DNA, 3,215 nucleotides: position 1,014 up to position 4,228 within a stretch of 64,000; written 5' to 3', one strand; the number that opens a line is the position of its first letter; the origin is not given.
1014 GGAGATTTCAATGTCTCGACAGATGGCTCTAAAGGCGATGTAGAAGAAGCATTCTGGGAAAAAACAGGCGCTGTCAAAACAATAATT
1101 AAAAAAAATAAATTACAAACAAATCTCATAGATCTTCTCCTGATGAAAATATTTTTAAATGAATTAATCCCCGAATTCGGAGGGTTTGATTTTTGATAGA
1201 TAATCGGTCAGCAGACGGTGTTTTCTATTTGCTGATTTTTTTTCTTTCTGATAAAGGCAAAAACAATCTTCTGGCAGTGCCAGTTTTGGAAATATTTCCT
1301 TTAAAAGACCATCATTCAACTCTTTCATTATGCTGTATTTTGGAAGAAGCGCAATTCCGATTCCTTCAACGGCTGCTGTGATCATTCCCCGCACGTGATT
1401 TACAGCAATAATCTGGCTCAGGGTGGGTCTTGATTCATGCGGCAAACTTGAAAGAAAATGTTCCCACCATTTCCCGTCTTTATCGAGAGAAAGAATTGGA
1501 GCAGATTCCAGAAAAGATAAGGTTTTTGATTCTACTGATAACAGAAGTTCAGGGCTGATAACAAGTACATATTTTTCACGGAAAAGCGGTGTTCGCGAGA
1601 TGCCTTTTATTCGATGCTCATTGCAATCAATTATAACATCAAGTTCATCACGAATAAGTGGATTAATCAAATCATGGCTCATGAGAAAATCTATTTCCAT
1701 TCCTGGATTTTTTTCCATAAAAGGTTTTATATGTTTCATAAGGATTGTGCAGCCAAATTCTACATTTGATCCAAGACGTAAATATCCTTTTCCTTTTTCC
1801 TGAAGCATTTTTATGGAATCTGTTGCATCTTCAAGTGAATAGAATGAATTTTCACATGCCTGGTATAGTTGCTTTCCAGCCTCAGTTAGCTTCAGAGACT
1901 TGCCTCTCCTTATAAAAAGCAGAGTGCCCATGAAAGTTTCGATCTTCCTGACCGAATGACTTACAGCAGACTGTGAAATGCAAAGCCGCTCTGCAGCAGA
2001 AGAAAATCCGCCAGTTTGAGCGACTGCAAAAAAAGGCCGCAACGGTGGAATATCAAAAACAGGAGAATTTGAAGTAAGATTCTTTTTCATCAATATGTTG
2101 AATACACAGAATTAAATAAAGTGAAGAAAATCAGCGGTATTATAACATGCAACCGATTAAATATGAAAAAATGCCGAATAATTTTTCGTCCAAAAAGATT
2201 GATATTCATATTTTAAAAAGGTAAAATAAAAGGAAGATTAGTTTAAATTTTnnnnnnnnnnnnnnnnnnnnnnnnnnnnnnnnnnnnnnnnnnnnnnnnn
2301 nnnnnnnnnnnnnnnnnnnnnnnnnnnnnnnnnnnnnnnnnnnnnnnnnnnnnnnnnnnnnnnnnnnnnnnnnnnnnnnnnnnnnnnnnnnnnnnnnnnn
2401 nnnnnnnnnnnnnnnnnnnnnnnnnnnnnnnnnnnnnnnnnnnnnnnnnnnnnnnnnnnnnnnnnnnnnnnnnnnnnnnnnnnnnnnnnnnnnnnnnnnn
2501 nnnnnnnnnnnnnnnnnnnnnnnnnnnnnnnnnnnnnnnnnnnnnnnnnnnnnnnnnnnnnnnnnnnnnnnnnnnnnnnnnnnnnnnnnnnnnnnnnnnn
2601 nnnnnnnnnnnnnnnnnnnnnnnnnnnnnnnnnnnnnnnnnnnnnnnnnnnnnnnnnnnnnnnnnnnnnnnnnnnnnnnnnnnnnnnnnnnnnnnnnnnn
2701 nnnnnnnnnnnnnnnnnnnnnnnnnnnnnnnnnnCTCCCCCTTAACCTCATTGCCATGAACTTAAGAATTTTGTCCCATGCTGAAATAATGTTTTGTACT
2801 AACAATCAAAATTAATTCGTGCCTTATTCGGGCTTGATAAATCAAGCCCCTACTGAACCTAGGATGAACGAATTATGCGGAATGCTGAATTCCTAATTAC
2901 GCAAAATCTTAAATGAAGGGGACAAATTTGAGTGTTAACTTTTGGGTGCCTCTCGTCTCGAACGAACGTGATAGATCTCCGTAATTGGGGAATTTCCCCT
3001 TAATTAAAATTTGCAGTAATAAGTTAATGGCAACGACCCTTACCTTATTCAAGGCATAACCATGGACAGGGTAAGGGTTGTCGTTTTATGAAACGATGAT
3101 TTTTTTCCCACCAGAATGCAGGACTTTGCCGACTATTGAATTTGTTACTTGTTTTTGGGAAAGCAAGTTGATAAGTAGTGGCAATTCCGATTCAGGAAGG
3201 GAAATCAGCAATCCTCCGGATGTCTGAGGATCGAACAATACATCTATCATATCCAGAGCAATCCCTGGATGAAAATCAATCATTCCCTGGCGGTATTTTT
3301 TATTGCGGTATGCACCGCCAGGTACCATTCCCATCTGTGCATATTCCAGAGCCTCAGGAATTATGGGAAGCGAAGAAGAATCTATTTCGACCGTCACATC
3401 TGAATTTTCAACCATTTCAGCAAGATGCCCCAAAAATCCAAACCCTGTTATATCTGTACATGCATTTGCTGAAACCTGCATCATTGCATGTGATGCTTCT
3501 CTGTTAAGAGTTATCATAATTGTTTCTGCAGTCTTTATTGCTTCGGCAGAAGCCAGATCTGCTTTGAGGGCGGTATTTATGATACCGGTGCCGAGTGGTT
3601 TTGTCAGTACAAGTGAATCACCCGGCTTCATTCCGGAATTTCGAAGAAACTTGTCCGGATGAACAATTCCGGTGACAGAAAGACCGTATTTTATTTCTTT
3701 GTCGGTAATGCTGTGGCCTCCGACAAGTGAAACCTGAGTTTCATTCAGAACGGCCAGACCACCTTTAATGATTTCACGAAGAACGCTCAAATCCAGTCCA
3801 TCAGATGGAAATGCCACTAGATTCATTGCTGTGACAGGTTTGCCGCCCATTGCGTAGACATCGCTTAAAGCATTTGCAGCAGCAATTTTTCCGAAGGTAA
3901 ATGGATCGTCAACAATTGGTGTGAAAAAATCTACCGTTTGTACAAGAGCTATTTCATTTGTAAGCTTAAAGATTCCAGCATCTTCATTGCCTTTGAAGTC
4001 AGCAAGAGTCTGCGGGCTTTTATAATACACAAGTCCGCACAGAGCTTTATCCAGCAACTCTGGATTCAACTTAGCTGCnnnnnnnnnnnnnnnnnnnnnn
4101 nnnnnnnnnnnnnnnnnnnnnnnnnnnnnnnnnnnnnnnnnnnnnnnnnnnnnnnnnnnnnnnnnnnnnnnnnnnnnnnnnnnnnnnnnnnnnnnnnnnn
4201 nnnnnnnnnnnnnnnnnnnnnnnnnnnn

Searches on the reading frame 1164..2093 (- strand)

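Call 10: search_protein_families(library=pfam, proteins=[window:1164-2093:-])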
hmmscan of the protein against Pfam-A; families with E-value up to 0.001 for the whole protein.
window:1164-2093:- (309 aa): 2 families
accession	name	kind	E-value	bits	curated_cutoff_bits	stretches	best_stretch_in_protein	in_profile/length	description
PF03466.25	LysR_substrate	-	4.6e-27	95.2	28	1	101-294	4-199/209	LysR substrate binding domain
PF00126.33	HTH_1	-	1.1e-18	67.3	26.6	1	18-74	4-60/60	Bacterial regulatory helix-turn-helix protein, lysR family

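Call 48: search_protein_families(library=ncbifam, proteins=[window:1164-2093:-], max_evalue=0.00001)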
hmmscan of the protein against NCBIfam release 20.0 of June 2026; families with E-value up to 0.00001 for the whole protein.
window:1164-2093:- (309 aa): 54 families (the best 25 are shown)
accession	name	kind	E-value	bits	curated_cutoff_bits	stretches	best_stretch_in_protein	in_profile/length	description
NF008352.0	PRK11139.1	subfamily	1.5e-43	149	288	1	17-292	10-281/305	transcriptional regulator GcvA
TIGR03418.1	chol_sulf_TF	equivalog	6e-33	114.1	324.8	1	17-300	5-289/291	choline sulfate utilization transcriptional regulator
NF008416.0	PRK11242.1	equivalog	1.3e-27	97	277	1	19-202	7-194/300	transcriptional regulator CynR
NF040888.1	trans_reg_YafC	equivalog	2.5e-27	95.5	470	1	18-300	8-290/293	DNA-binding transcriptional regulator YafC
NF040786.1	LysR_Sec_metab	equivalog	2.6e-27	95.6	250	1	18-295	6-291/298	selenium metabolism-associated LysR family transcriptional regulator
TIGR03298.1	argP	subfamily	3.1e-26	92.2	273.55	1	14-299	2-284/292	ArgP/LysG family DNA-binding transcriptional regulator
NF007491.0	PRK10086.1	equivalog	4.3e-26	91.5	316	1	17-301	21-307/313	DNA-binding transcriptional regulator DsdC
NF002964.0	PRK03635.1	subfamily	1.7e-25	89.7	197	1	14-296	4-283/297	ArgP/LysG family DNA-binding transcriptional regulator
TIGR03339.1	phn_lysR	subfamily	1.2e-24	87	341.1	1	18-280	2-263/279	aminoethylphosphonate catabolism associated LysR family transcriptional regulator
NF007315.1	PRK09801.1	equivalog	1e-23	83.8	398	1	21-301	14-294/301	L-tartrate utilization transcriptional activator TtdR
NF047520.1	trans_act_CidR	equivalog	2.8e-23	82.5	415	1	14-264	2-253/292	cidABC operon transcriptional activator CidR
NF041036.1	decaheme_TF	subfamily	4.7e-22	78.8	210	1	18-266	6-259/301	multiheme cytochrome-associated LysR family transcriptional regulator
NF007439.0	PRK09986.1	equivalog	5.3e-22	78.5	290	1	18-286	12-283/296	LysR family transcriptional regulator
TIGR02424.1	TF_pcaQ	equivalog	7.3e-22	77.6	303.8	1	18-301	8-296/300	pca operon transcription factor PcaQ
NF040889.1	trans_reg_YeiE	equivalog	8.1e-22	77.8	480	1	20-295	10-283/288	DNA-binding transcriptional regulator YeiE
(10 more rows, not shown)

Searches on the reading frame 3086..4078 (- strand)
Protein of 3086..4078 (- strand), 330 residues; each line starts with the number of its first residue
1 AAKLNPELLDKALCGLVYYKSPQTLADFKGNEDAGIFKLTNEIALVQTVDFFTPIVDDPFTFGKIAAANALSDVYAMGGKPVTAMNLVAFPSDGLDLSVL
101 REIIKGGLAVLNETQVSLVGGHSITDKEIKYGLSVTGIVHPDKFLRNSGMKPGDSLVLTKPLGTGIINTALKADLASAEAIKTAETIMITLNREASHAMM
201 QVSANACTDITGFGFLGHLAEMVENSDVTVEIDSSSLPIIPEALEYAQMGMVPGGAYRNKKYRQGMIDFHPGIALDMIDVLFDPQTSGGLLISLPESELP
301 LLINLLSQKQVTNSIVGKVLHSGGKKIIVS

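Call 10: search_protein_families(library=pfam, proteins=[window:3086-4069:-])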
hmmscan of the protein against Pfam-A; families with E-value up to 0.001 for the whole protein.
window:3086-4069:- (327 aa): 2 families
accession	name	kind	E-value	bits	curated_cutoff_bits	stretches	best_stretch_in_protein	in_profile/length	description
PF00586.29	AIRS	-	1e-25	90.8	24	1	29-136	2-112/112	AIR synthase related protein, N-terminal domain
PF02769.27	AIRS_C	-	7.5e-18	65.6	23.1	1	148-326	1-155/156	AIR synthase related protein, C-terminal domain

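Call 48: search_protein_families(library=ncbifam, proteins=[window:3086-4078:-], max_evalue=0.00001)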
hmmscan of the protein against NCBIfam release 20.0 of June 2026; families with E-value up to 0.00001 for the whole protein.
window:3086-4078:- (330 aa): 14 families
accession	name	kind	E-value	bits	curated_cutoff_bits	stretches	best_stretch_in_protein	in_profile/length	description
TIGR00476.1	selD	equivalog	1e-107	360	125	1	1-297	12-309/311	selenide, water dikinase SelD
NF002098.0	PRK00943.1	equivalog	6.6e-88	294.9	299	1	3-324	20-339/347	selenide, water dikinase SelD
NF010705.0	PRK14105.1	equivalog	7.3e-50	169.8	291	1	32-249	48-280/345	selenide, water dikinase SelD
TIGR04369.1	fusion_not_SelD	hypoth_equivalog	9.2e-46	156.3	700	1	1-298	359-685/701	oxidoreductase/SelD-related fusion protein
TIGR01379.1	thiL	equivalog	1.3e-25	90.1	184.15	1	45-248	45-247/320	thiamine-phosphate kinase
TIGR03267.1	methan_mark_2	hypoth_equivalog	6e-18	65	365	1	31-257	44-266/323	methanogenesis marker 2 protein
NF004353.0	PRK05731.2-2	equivalog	3.3e-17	62.5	301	1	30-248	18-236/311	thiamine-phosphate kinase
NF004351.0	PRK05731.1-4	equivalog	8.2e-17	61.3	324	1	59-245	71-255/321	thiamine-phosphate kinase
TIGR04049.1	AIR_rel_sll0787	hypoth_equivalog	6.2e-13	48.5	321.3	1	51-244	63-247/318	sll0787 family AIR synthase-like protein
TIGR02124.1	hypE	equivalog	3.7e-12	45.9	251.6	1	29-247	31-253/332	hydrogenase expression/formation protein HypE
NF004350.0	PRK05731.1-1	equivalog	5.7e-11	41.9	441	1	44-243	48-245/325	thiamine-phosphate kinase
TIGR04050.1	MSMEG_0567_Cter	hypoth_equivalog_domain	1.3e-09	37.9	312.2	1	48-254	47-243/296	MSMEG_0567/sll0787 family protein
NF004354.0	PRK05731.2-3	equivalog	8.6e-09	35.1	204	1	70-230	57-211/273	thiamine-phosphate kinase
TIGR01736.1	FGAM_synth_II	equivalog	6.7e-06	24.7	525.75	1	31-239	57-282/718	phosphoribosylformylglycinamidine synthase subunit PurL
